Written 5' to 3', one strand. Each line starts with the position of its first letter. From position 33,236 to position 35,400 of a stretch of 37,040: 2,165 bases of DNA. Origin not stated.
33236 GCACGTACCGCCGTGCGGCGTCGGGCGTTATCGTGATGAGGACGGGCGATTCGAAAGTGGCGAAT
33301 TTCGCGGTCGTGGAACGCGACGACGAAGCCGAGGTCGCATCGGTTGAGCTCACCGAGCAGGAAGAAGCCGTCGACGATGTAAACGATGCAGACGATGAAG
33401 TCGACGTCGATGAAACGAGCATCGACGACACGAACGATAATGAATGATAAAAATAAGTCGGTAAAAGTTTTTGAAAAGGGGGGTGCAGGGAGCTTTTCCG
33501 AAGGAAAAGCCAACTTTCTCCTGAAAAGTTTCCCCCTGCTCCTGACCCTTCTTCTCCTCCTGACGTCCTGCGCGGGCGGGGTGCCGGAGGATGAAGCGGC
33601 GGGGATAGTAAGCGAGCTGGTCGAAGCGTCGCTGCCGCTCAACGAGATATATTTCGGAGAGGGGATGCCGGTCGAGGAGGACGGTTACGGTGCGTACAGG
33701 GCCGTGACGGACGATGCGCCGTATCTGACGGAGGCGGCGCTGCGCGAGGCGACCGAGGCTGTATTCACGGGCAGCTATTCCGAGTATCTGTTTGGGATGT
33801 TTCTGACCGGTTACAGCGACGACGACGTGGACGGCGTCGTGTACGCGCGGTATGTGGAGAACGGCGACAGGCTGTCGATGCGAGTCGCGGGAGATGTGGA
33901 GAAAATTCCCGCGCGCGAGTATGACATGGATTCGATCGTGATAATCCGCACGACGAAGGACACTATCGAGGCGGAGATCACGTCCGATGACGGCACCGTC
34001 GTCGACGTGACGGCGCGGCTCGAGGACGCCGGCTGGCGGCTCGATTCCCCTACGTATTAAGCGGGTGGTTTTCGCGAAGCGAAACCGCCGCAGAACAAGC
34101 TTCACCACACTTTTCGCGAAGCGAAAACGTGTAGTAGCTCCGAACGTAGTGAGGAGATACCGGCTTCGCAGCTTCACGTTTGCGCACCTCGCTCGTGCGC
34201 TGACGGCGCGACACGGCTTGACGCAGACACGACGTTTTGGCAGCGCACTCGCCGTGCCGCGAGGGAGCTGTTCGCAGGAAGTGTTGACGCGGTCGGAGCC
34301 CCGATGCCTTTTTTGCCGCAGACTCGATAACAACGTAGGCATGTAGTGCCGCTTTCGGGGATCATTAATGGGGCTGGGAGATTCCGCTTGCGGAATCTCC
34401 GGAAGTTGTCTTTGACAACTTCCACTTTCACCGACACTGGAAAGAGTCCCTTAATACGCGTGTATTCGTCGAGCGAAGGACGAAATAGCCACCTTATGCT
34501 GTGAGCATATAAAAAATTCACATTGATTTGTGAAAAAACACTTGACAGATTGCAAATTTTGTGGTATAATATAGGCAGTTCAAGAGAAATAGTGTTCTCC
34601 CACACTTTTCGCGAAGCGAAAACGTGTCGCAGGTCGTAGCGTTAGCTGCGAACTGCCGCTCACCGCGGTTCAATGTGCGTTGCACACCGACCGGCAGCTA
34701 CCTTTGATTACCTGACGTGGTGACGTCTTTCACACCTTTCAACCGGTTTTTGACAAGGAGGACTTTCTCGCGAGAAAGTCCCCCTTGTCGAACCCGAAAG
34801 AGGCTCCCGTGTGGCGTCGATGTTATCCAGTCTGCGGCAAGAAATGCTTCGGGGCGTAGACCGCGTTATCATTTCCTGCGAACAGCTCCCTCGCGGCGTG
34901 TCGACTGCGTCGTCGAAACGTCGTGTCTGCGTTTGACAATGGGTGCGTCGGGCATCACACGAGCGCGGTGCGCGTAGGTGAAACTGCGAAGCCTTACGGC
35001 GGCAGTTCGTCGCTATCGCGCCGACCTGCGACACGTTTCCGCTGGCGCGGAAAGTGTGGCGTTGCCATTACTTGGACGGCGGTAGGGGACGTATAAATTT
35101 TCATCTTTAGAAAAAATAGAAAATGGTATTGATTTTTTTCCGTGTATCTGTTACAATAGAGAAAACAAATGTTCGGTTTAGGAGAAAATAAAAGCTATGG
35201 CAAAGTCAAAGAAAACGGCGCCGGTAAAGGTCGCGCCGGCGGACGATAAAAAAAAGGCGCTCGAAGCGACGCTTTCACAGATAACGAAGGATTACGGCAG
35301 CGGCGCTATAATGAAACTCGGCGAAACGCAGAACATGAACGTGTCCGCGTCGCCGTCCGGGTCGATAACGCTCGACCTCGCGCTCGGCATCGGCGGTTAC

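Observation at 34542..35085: Consensus-promoter-driven copy of a ~0.45-kb non-coding, hairpin-rich element present four times in 37 kb: candidate large structured RNA or non-autonomous mobile element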

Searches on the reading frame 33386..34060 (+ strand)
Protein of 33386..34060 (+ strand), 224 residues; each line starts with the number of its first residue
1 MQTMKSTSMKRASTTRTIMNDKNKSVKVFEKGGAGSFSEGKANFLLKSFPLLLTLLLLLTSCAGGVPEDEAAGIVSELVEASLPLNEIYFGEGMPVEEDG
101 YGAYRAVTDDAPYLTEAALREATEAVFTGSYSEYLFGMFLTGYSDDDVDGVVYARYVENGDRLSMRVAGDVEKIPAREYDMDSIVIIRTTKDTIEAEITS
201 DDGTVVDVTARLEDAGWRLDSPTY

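Call 55: search_protein_families(library=pfam, proteins=[window:33386-34060:+], max_evalue=0.00001)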
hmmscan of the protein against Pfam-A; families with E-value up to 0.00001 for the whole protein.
window:33386-34060:+ (224 aa): 0 families

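Call 58: find_encoding_contigs(protein=window:33386-34060:+, flank=3000, max_places=10)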
Protein window:33386-34060:+ (224 aa): no gene with exactly this product is on record in the collection.

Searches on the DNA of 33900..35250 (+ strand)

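Call 5: search_rna_families(source=window, start=33900, end=35250, threshold=evalue, max_evalue=10)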
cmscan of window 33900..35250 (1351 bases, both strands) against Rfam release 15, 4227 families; matches with E-value up to 10: 4.
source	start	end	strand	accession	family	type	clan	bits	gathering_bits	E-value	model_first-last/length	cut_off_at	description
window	34378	34399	+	RF01762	whalefall-1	Gene; sRNA;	-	19.3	37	0.048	24-45/56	no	Whalefall-1 RNA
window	34661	34789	-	RF02995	IMES-5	Gene; sRNA;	-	15.8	96.1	4.2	1-150/150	no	IMES-5 RNA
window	34715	34818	-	RF02813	PA5194_thermometer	Cis-reg; thermoregulator;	-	15.6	60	3.5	1-105/105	no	Pseudomonas PA5194 thermometer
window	34404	34538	+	RF01728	STAXI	Gene; sRNA;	-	13.9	40.5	3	1-153/153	no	STAXI RNA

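Call 46: search_dna_similar(query=window:34510-35085:+, collection=plasmids, mode=distant, max_rows=8)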
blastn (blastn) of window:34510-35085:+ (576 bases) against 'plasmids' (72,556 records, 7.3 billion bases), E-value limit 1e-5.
No match.

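Call 47: search_dna_similar(query=window:34510-35085:+, collection=phages, mode=distant, max_rows=8)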
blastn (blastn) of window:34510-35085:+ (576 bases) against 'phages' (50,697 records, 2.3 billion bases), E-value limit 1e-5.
No match.
